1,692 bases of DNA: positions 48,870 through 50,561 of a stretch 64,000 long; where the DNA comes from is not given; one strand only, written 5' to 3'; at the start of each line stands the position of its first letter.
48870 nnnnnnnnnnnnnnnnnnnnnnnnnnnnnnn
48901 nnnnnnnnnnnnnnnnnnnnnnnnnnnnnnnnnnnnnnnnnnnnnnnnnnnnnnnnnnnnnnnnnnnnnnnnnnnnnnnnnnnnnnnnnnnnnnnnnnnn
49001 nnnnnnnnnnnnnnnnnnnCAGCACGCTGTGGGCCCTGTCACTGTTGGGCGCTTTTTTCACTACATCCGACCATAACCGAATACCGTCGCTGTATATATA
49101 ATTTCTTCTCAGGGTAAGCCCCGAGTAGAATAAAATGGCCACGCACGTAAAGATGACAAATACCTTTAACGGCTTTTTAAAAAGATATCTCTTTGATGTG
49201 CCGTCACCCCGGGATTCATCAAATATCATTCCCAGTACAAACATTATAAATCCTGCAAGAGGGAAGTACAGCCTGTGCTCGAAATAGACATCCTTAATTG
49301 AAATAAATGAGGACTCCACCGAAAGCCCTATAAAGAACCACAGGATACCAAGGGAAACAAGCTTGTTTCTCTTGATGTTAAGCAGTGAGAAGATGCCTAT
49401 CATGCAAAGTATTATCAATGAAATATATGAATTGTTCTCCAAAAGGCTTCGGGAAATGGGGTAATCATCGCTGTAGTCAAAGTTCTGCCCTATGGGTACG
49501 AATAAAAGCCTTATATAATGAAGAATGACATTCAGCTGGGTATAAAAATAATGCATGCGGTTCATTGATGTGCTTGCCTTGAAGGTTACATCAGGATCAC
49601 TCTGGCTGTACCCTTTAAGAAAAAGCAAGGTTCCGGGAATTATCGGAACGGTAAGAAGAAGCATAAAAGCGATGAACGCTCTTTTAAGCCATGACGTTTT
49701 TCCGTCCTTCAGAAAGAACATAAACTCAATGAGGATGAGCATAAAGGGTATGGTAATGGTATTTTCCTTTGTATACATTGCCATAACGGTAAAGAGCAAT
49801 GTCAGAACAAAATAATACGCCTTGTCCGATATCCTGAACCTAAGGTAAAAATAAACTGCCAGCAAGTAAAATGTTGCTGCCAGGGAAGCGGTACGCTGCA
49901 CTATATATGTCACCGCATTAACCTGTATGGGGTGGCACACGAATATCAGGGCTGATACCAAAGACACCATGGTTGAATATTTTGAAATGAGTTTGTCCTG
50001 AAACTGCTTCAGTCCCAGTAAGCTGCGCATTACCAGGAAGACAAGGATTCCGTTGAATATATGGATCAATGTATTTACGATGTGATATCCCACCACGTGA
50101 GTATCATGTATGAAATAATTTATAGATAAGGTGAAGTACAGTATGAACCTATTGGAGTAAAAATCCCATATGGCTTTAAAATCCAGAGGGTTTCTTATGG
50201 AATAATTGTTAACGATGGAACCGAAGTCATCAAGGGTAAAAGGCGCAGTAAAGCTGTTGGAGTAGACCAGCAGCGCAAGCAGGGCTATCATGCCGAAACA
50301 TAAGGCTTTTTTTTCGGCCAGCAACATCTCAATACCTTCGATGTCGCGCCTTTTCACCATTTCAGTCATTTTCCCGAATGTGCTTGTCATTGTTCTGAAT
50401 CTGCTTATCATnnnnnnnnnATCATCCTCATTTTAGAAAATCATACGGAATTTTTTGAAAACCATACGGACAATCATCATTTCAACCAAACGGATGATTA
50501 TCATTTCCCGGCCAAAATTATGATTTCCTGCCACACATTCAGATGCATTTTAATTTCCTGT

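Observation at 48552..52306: SLH-anchored GH18-like protein plus a TMTC/PMT-like GT-C glycosyltransferase with TPRs: candidate cell-envelope protein O-glycosylation module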

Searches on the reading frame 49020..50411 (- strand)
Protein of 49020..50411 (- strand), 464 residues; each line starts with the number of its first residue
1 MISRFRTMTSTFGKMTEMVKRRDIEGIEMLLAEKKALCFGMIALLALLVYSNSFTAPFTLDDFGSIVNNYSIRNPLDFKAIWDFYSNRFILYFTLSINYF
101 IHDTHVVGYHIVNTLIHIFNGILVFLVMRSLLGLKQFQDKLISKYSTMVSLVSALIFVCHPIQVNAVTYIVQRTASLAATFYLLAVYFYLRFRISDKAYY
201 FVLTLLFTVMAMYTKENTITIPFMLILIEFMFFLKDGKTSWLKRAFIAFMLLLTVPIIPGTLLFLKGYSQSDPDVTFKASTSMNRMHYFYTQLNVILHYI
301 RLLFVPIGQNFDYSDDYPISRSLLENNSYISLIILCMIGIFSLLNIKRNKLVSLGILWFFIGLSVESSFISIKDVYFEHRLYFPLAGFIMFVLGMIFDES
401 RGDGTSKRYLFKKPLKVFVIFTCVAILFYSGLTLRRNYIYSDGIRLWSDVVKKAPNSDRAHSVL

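Call 19: search_solved_structures(query=window:49020-50411:-, max_evalue=10, show_alignments=3)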
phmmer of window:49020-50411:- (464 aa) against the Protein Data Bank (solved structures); distinct sequences matched with E-value up to 10: 0.

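Call 30: search_protein_representatives(protein=window:49020-50411:-)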
Query: 464 residues. Proteins with E-value up to 0.001 (for the whole library): 49469; up to 1e-10: 22541; up to 1e-30: 6702. The best 150 are listed.
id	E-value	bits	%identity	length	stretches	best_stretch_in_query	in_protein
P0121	9.4e-158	542.5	65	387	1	32-400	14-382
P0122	1.3e-156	538.7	60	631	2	27-400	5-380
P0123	5.6e-119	414.7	50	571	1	31-464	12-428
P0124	2.0e-86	307.5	61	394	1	224-464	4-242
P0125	3.8e-81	290.0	42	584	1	40-462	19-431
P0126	2.5e-80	287.3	41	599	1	33-461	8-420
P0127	5.3e-80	286.2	39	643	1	37-462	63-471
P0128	1.0e-79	285.3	39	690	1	37-462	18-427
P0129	5.9e-79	282.8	40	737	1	37-459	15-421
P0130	6.9e-79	282.6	38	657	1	41-462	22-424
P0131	2.3e-78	280.9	40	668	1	41-459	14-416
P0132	8.1e-78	279.1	40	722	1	42-460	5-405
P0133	5.2e-77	276.4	38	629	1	36-461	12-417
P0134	1.0e-76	275.4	40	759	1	39-462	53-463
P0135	1.5e-76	274.9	40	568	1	39-462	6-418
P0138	1.5e-75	271.6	38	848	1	36-461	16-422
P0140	2.1e-75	271.1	44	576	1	38-462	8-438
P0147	3.9e-74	266.9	38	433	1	33-461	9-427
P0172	2.0e-71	258.0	41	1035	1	35-462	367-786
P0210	1.4e-69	252.0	37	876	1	39-462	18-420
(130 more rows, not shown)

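Call 33: search_protein_families(library=pfam, proteins=[P0125, P0126, P0127, P0128, P0129, P0138, P0172, P0210, P0147, P0123], max_evalue=0.001)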
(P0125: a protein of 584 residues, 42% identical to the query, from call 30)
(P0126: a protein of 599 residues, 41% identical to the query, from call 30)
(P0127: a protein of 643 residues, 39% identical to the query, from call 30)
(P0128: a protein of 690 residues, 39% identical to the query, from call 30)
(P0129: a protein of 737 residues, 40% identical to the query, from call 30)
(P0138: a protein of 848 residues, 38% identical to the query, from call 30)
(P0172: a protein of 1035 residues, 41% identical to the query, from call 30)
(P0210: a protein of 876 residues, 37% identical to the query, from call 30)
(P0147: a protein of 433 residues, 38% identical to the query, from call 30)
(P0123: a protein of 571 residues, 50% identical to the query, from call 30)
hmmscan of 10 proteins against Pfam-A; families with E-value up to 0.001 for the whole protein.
P0125 (584 aa): 17 families
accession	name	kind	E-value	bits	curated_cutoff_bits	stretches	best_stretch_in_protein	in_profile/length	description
PF00515.34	TPR_1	-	4.3e-35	118.6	27.8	4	463-494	3-34/34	Tetratricopeptide repeat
PF13414.12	TPR_11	-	9.5e-32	108.9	26.8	2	434-475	1-42/42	TPR repeat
PF07719.23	TPR_2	-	1.5e-30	103.1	27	3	427-459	1-33/34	Tetratricopeptide repeat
PF13181.12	TPR_8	-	1.4e-28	97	25.7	2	463-493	3-33/34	Tetratricopeptide repeat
PF13424.12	TPR_12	-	6.7e-26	90.7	30.1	4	427-490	3-74/77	Tetratricopeptide repeat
PF13431.12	TPR_17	-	2.9e-25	86.8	24.4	2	483-516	1-34/34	Tetratricopeptide repeat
PF13432.12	TPR_16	-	3.3e-24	85.4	32.7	4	437-495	7-65/65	Tetratricopeptide repeat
PF13428.12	TPR_14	-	3.5e-18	64.7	23.5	0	463-502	3-42/44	Tetratricopeptide repeat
PF13176.12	TPR_7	-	2.4e-17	61.9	27.9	1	463-492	1-30/36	Tetratricopeptide repeat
PF14559.12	TPR_19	-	5.8e-17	62.2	25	2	474-532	4-62/68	Tetratricopeptide repeat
PF13374.12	TPR_10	-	3.4e-14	52.7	27.5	0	463-490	4-31/42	Tetratricopeptide repeat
PF13371.12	TPR_9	-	4.6e-14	52.6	35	3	511-566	11-66/73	Tetratricopeptide repeat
PF13174.12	TPR_6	-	5.4e-08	33.4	26.3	0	534-561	5-32/33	Tetratricopeptide repeat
PF23914.1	TPR_CcmH_CycH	-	2.2e-07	31.3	42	1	421-529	44-155/158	Cytochrome c-type biogenesis protein H TPR domain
PF13429.12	TPR_15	-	7.4e-07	29.3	26.2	0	469-498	154-183/280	Tetratricopeptide repeat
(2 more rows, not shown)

P0126 (599 aa): 20 families
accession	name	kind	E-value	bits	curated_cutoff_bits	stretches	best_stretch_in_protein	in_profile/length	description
PF00515.34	TPR_1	-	5.4e-37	124.6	27.8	4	519-552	1-34/34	Tetratricopeptide repeat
PF13431.12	TPR_17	-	1.1e-35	119.3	24.4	2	440-471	2-33/34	Tetratricopeptide repeat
PF13181.12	TPR_8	-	1.7e-34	115.4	25.7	4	417-449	1-33/34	Tetratricopeptide repeat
PF13414.12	TPR_11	-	4.4e-32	109.9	26.8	3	426-462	3-39/42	TPR repeat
PF07719.23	TPR_2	-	4.2e-31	104.9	27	4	417-449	1-33/34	Tetratricopeptide repeat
PF13424.12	TPR_12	-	3.2e-27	95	30.1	3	451-514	3-74/77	Tetratricopeptide repeat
PF13374.12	TPR_10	-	2.2e-21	75.6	27.5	2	451-480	2-31/42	Tetratricopeptide repeat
PF13432.12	TPR_16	-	1e-19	71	32.7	2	426-485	6-65/65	Tetratricopeptide repeat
PF13428.12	TPR_14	-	2.8e-16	58.8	23.5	0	419-458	3-42/44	Tetratricopeptide repeat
PF13176.12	TPR_7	-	2.6e-15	55.5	27.9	0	453-480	1-28/36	Tetratricopeptide repeat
PF14559.12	TPR_19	-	1.3e-14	54.7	25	1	430-477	4-51/68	Tetratricopeptide repeat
PF13174.12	TPR_6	-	9.2e-11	42.1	26.3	0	423-448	6-31/33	Tetratricopeptide repeat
PF07721.20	TPR_4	-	9e-08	32.5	27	0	553-574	1-22/26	Tetratricopeptide repeat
PF13371.12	TPR_9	-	1.1e-06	29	35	0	427-481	5-59/73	Tetratricopeptide repeat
PF12569.14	NatA_aux_su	-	2.6e-06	27.1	33.3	0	425-480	200-255/515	N-terminal acetyltransferase A, auxiliary subunit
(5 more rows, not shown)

P0127 (643 aa): 21 families
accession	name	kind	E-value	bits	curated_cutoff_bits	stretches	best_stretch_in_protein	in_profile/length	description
PF13424.12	TPR_12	-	9.2e-28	96.7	30.1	4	467-532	3-76/77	Tetratricopeptide repeat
PF00515.34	TPR_1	-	1.6e-26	91.4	27.8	3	535-568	1-34/34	Tetratricopeptide repeat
PF07719.23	TPR_2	-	8.7e-25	85.2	27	3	467-500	1-34/34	Tetratricopeptide repeat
PF13181.12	TPR_8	-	4.1e-24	83.1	25.7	3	467-500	1-34/34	Tetratricopeptide repeat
PF13414.12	TPR_11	-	3.4e-22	78.3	26.8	2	542-582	1-41/42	TPR repeat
PF13431.12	TPR_17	-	1e-21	75.7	24.4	2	490-520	2-32/34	Tetratricopeptide repeat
PF14559.12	TPR_19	-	1.1e-19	70.9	25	3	546-597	2-53/68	Tetratricopeptide repeat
PF13432.12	TPR_16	-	4.8e-13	49.7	32.7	1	505-567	1-63/65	Tetratricopeptide repeat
PF13374.12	TPR_10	-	3.3e-12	46.4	27.5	0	467-496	2-31/42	Tetratricopeptide repeat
PF13174.12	TPR_6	-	3.6e-11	43.4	26.3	0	469-499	2-32/33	Tetratricopeptide repeat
PF13428.12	TPR_14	-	2.6e-10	40.4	23.5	0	468-508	2-42/44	Tetratricopeptide repeat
PF12569.14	NatA_aux_su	-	2e-09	37.4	33.3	1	468-527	193-252/515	N-terminal acetyltransferase A, auxiliary subunit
PF23914.1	TPR_CcmH_CycH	-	1e-07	32.4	42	1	461-561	44-147/158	Cytochrome c-type biogenesis protein H TPR domain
PF12895.13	ANAPC3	-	1.9e-07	31.7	27.2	0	461-525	17-80/82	Anaphase-promoting complex, cyclosome, subunit 3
PF24575.1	TPR_Slam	-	5.9e-06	27.1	35.2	0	474-520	54-100/104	Surface lipoprotein assembly modifier, N-terminal TPR repeats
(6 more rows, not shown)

P0128 (690 aa): 17 families
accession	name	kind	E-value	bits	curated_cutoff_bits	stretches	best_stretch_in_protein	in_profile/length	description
PF07719.23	TPR_2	-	5.8e-32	107.6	27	3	423-455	1-33/34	Tetratricopeptide repeat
PF00515.34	TPR_1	-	9.7e-30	101.6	27.8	3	423-455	1-33/34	Tetratricopeptide repeat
PF13181.12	TPR_8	-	2e-28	96.5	25.7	3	423-455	1-33/34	Tetratricopeptide repeat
PF13431.12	TPR_17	-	1.3e-24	84.7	24.4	0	446-477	2-33/34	Tetratricopeptide repeat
PF13432.12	TPR_16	-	5.5e-23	81.5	32.7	2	529-591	2-64/65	Tetratricopeptide repeat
PF14559.12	TPR_19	-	2.1e-21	76.5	25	2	535-581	2-48/68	Tetratricopeptide repeat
PF13424.12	TPR_12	-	5.3e-21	75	30.1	2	423-486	3-74/77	Tetratricopeptide repeat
PF13414.12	TPR_11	-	3e-20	72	26.8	3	531-572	1-42/42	TPR repeat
PF13428.12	TPR_14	-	3.6e-19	67.7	23.5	1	564-600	7-43/44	Tetratricopeptide repeat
PF13176.12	TPR_7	-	4e-12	45.6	27.9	0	526-552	1-27/36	Tetratricopeptide repeat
PF13374.12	TPR_10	-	1.8e-11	44.1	27.5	1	423-451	2-30/42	Tetratricopeptide repeat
PF13174.12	TPR_6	-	1.2e-08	35.4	26.3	0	525-552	1-28/33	Tetratricopeptide repeat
PF23914.1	TPR_CcmH_CycH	-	1.6e-08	35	42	0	521-599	47-128/158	Cytochrome c-type biogenesis protein H TPR domain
PF12895.13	ANAPC3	-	5.6e-07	30.2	27.2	0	420-481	20-80/82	Anaphase-promoting complex, cyclosome, subunit 3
PF13371.12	TPR_9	-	1.2e-06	28.9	35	0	430-485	2-57/73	Tetratricopeptide repeat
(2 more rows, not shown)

P0129 (737 aa): 31 families (the best 25 are shown)
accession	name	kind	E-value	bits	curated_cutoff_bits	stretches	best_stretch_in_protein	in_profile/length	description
PF00515.34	TPR_1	-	3.5e-52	172.6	27.8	5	454-486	1-33/34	Tetratricopeptide repeat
PF13181.12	TPR_8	-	4.7e-48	157.7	25.7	5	523-553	2-32/34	Tetratricopeptide repeat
PF13424.12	TPR_12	-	1.1e-47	160.6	30.1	6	420-484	3-75/77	Tetratricopeptide repeat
PF07719.23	TPR_2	-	5.2e-47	154.5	27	4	454-486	1-33/34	Tetratricopeptide repeat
PF13431.12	TPR_17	-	1.6e-41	137.5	24.4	4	444-474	3-33/34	Tetratricopeptide repeat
PF13414.12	TPR_11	-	1.6e-40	136.9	26.8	5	463-502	3-42/42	TPR repeat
PF13176.12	TPR_7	-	5.7e-32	107.5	27.9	0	592-623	1-34/36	Tetratricopeptide repeat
PF14559.12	TPR_19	-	7.7e-30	103.5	25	5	535-595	4-63/68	Tetratricopeptide repeat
PF13432.12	TPR_16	-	2.3e-27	95.5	32.7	4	596-658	3-65/65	Tetratricopeptide repeat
PF13428.12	TPR_14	-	2.4e-26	90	23.5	0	627-666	4-43/44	Tetratricopeptide repeat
PF13374.12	TPR_10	-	4.2e-25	87.4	27.5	0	456-483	4-31/42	Tetratricopeptide repeat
PF13174.12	TPR_6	-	2.9e-20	71.9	26.3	0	562-588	6-32/33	Tetratricopeptide repeat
PF13371.12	TPR_9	-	2.1e-16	60.1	35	2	430-491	5-66/73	Tetratricopeptide repeat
PF23914.1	TPR_CcmH_CycH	-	5.2e-14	52.8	42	2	526-613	54-144/158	Cytochrome c-type biogenesis protein H TPR domain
PF25063.1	ARM_TT21_C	-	1.7e-10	41.6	35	1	421-483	96-158/209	Tetratricopeptide repeat protein 21 C-terminal ARM domain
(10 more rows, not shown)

P0138 (848 aa): 26 families (the best 25 are shown)
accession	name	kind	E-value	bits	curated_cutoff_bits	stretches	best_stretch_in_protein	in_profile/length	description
PF07719.23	TPR_2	-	5.7e-56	182.5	27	4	662-695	1-34/34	Tetratricopeptide repeat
PF00515.34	TPR_1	-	7.7e-54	177.9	27.8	3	419-452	1-34/34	Tetratricopeptide repeat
PF13181.12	TPR_8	-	4.5e-45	148.4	25.7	2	731-757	2-28/34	Tetratricopeptide repeat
PF13432.12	TPR_16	-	4.2e-39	133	32.7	5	667-727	2-62/65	Tetratricopeptide repeat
PF13431.12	TPR_17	-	2.1e-36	121.6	24.4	0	719-750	2-33/34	Tetratricopeptide repeat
PF13414.12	TPR_11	-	1.2e-34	118.2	26.8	3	639-674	5-40/42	TPR repeat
PF13428.12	TPR_14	-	1.8e-30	102.7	23.5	1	558-596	4-42/44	Tetratricopeptide repeat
PF13424.12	TPR_12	-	8.4e-30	103.2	30.1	5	632-691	7-74/77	Tetratricopeptide repeat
PF14559.12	TPR_19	-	5.5e-27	94.3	25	3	535-591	5-61/68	Tetratricopeptide repeat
PF13176.12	TPR_7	-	1.9e-21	74.7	27.9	0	421-452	1-34/36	Tetratricopeptide repeat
PF13371.12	TPR_9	-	1e-19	70.7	35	1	425-475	1-51/73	Tetratricopeptide repeat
PF12895.13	ANAPC3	-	4.8e-15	56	27.2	1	711-788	4-80/82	Anaphase-promoting complex, cyclosome, subunit 3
PF13174.12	TPR_6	-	4.9e-15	55.5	26.3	0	732-759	2-29/33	Tetratricopeptide repeat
PF13374.12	TPR_10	-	4.7e-13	49.1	27.5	0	731-765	3-37/42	Tetratricopeptide repeat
PF23914.1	TPR_CcmH_CycH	-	2.7e-12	47.2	42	0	413-460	44-91/158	Cytochrome c-type biogenesis protein H TPR domain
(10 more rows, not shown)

P0172 (1035 aa): 18 families
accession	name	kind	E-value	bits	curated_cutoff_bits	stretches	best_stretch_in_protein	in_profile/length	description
PF00515.34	TPR_1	-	3.1e-56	185.5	27.8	6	952-985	1-34/34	Tetratricopeptide repeat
PF13414.12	TPR_11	-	5.4e-45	151.3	26.8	5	825-864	3-42/42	TPR repeat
PF07719.23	TPR_2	-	1.2e-42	140.9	27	4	816-848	1-33/34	Tetratricopeptide repeat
PF13431.12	TPR_17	-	1.7e-33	112.5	24.4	2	839-869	2-32/34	Tetratricopeptide repeat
PF13181.12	TPR_8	-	8.9e-33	110.1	25.7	3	817-848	2-33/34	Tetratricopeptide repeat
PF01757.29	Acyl_transf_3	-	3.2e-25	89.3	31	1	8-325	4-323/326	Acyltransferase domain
PF13432.12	TPR_16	-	5.4e-21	75.1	32.7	2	964-1014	9-59/65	Tetratricopeptide repeat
PF13424.12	TPR_12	-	6.1e-21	74.8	30.1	2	951-1011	2-70/77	Tetratricopeptide repeat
PF13371.12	TPR_9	-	5.2e-19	68.5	35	2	898-952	9-63/73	Tetratricopeptide repeat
PF14559.12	TPR_19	-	2.7e-17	63.3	25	2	966-1012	5-51/68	Tetratricopeptide repeat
PF13428.12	TPR_14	-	4.2e-17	61.4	23.5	0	816-858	1-43/44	Tetratricopeptide repeat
PF13174.12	TPR_6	-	1.9e-09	38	26.3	0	817-847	1-31/33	Tetratricopeptide repeat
PF13374.12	TPR_10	-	4.6e-07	30.1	27.5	0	850-871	2-23/42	Tetratricopeptide repeat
PF13176.12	TPR_7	-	4.4e-06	26.8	27.9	0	855-875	4-24/36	Tetratricopeptide repeat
PF24575.1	TPR_Slam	-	6.7e-05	23.7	35.2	0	820-858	51-89/104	Surface lipoprotein assembly modifier, N-terminal TPR repeats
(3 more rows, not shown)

P0210 (876 aa): 22 families
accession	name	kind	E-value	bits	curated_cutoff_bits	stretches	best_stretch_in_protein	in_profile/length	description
PF07719.23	TPR_2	-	3.5e-43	142.6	27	2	493-524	2-33/34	Tetratricopeptide repeat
PF00515.34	TPR_1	-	7.7e-41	136.7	27.8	4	492-524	1-33/34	Tetratricopeptide repeat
PF13432.12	TPR_16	-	7.9e-39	132.1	32.7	4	463-524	2-63/65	Tetratricopeptide repeat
PF13424.12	TPR_12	-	6.4e-37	126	30.1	5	642-711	6-76/77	Tetratricopeptide repeat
PF13181.12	TPR_8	-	2.5e-34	114.9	25.7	0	458-490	1-33/34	Tetratricopeptide repeat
PF13414.12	TPR_11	-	1.7e-29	101.7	26.8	2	465-503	1-39/42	TPR repeat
PF13428.12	TPR_14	-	2.5e-26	89.9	23.5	0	460-500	3-43/44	Tetratricopeptide repeat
PF13431.12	TPR_17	-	2.1e-25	87.2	24.4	0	702-734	1-33/34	Tetratricopeptide repeat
PF14559.12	TPR_19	-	3.8e-25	88.4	25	2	475-526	8-59/68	Tetratricopeptide repeat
PF13174.12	TPR_6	-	6.5e-16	58.3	26.3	0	751-780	3-32/33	Tetratricopeptide repeat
PF13176.12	TPR_7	-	5.2e-15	54.6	27.9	0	757-783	8-34/36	Tetratricopeptide repeat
PF13371.12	TPR_9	-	3.4e-14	53.1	35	0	726-782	7-63/73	Tetratricopeptide repeat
PF24575.1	TPR_Slam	-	2e-12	47.9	35.2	0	535-594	45-104/104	Surface lipoprotein assembly modifier, N-terminal TPR repeats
PF23914.1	TPR_CcmH_CycH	-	2.9e-12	47.2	42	0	634-742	45-149/158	Cytochrome c-type biogenesis protein H TPR domain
PF12895.13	ANAPC3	-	4.2e-09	37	27.2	0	766-837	7-75/82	Anaphase-promoting complex, cyclosome, subunit 3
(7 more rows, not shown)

P0147 (433 aa): 0 families

P0123 (571 aa): 11 families
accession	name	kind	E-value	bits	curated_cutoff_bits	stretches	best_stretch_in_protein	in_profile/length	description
PF07719.23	TPR_2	-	2.1e-10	40.3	27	0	492-522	3-33/34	Tetratricopeptide repeat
PF00515.34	TPR_1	-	2.2e-09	37.2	27.8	1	491-522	2-33/34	Tetratricopeptide repeat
PF13424.12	TPR_12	-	2.3e-09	37.7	30.1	1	458-522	4-77/77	Tetratricopeptide repeat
PF13176.12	TPR_7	-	1.3e-07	31.6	27.9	0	492-515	1-24/36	Tetratricopeptide repeat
PF13181.12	TPR_8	-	1.8e-06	28.1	25.7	0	492-522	3-33/34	Tetratricopeptide repeat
PF13432.12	TPR_16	-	3e-06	28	32.7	0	437-483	11-57/65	Tetratricopeptide repeat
PF13374.12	TPR_10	-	6.5e-06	26.4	27.5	0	458-490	3-35/42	Tetratricopeptide repeat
PF13414.12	TPR_11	-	6.4e-05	23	26.8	0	440-471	11-42/42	TPR repeat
PF14559.12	TPR_19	-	8.4e-05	23.3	25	0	503-546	4-47/68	Tetratricopeptide repeat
PF13174.12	TPR_6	-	0.00032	21.6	26.3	0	527-553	3-29/33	Tetratricopeptide repeat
PF13428.12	TPR_14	-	0.00043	21.1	23.5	0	527-555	4-32/44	Tetratricopeptide repeat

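Call 54: search_solved_structures(query=A2, max_evalue=10, show_alignments=2)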
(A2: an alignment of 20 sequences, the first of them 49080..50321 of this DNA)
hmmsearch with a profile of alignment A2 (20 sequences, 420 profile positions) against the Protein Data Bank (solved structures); distinct sequences matched with E-value up to 10: 0.

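Call 64: list_cluster_members(proteins=[P0123, P0125, P0126, P0127, P0128, P0129, P0133, P0138, P0140, P0172])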
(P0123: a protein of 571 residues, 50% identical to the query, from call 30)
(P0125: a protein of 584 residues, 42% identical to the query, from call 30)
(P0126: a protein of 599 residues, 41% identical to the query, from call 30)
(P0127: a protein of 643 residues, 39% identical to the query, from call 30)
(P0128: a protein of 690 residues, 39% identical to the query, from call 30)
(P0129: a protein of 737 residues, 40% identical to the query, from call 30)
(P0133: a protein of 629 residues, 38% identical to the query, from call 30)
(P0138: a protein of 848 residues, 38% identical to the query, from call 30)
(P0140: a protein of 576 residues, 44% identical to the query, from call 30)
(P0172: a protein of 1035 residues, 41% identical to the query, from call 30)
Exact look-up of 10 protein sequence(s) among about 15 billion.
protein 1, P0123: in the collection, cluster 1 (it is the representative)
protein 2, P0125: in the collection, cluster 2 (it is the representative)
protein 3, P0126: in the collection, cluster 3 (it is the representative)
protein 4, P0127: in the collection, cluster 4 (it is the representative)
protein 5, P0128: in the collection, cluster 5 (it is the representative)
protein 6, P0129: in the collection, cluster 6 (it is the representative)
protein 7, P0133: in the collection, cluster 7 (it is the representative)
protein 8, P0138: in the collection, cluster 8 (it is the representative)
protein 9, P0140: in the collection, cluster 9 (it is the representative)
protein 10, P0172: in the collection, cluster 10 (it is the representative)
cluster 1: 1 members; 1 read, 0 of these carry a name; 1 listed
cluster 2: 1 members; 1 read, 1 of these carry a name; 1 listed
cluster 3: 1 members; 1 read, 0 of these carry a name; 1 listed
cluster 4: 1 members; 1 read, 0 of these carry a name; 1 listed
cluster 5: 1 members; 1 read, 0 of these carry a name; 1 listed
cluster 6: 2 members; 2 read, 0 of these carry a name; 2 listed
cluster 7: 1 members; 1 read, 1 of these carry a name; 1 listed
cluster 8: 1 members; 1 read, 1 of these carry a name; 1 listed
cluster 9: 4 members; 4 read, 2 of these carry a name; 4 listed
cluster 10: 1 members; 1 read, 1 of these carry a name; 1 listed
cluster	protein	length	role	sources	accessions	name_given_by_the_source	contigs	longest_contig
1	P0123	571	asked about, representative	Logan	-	-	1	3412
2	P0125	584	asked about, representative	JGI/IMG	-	Flp pilus assembly protein TadD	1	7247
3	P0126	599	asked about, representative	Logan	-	-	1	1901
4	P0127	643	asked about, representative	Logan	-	-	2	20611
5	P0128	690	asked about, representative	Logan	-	-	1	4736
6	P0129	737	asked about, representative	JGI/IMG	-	-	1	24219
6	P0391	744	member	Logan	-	-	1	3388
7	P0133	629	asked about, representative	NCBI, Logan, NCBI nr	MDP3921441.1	MAG: tetratricopeptide repeat protein [Candidatus Omnitrophota bacterium] | tetratricopeptide repeat protein [Candidatus Omnitrophota bacterium]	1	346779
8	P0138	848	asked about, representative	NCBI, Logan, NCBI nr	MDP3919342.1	MAG: tetratricopeptide repeat protein [Candidatus Omnitrophota bacterium] | tetratricopeptide repeat protein [Candidatus Omnitrophota bacterium]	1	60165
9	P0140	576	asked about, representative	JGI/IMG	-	-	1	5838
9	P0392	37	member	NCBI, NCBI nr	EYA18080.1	hypothetical protein M146_3696 [Bacteroides fragilis str. 1007-1-F | hypothetical protein M146_3696 [Bacteroides fragilis str. 1007-1-F \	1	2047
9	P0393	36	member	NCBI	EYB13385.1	hypothetical protein M140_3189, partial [Bacteroides fragilis str. S38L3]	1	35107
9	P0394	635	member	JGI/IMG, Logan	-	-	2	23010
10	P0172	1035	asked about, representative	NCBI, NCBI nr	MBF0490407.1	MAG: tetratricopeptide repeat protein [Candidatus Omnitrophica bacterium] | tetratricopeptide repeat protein [Candidatus Omnitrophota bacterium]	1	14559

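Call 67: find_encoding_contigs(protein=P0133, flank=6000, max_places=1)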
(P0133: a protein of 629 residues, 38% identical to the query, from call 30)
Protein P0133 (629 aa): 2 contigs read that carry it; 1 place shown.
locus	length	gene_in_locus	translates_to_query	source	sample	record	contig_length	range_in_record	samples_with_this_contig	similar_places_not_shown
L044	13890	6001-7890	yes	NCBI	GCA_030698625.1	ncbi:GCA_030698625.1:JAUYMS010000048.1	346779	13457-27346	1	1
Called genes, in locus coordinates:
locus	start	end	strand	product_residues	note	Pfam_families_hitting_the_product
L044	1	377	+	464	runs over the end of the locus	PF10396:TrmE_N, PF00350:Dynamin_N (faint), PF12631:MnmE_helical, PF03193:RsgA_GTPase (faint), PF01926:MMR_HSR1, PF02421:FeoB_N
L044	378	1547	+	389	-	PF00375:SDF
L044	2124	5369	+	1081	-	PF08471:Ribonuc_red_2_N, PF02867:Ribonuc_red_lgC, PF12637:TSCPD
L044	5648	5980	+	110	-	-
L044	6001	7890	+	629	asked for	PF13424:TPR_12, PF13414:TPR_11, PF13424:TPR_12, PF13414:TPR_11, PF00515:TPR_1, PF13424:TPR_12, PF13414:TPR_11, PF00515:TPR_1, +28 more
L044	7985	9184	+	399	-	PF00535:Glycos_transf_2, PF13641:Glyco_tranf_2_3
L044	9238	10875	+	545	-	-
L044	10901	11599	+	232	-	PF08889:WbqC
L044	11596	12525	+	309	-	PF00535:Glycos_transf_2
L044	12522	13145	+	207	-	PF13847:Methyltransf_31 (weak), PF13649:Methyltransf_25 (weak)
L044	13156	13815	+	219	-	PF25084:LbH_EIF2B (weak), PF14602:Hexapep_2 (faint), PF25087:GMPPB_C (weak), PF00132:Hexapep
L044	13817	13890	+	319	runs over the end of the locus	PF22847:Glyco_hydro_43_rel (faint)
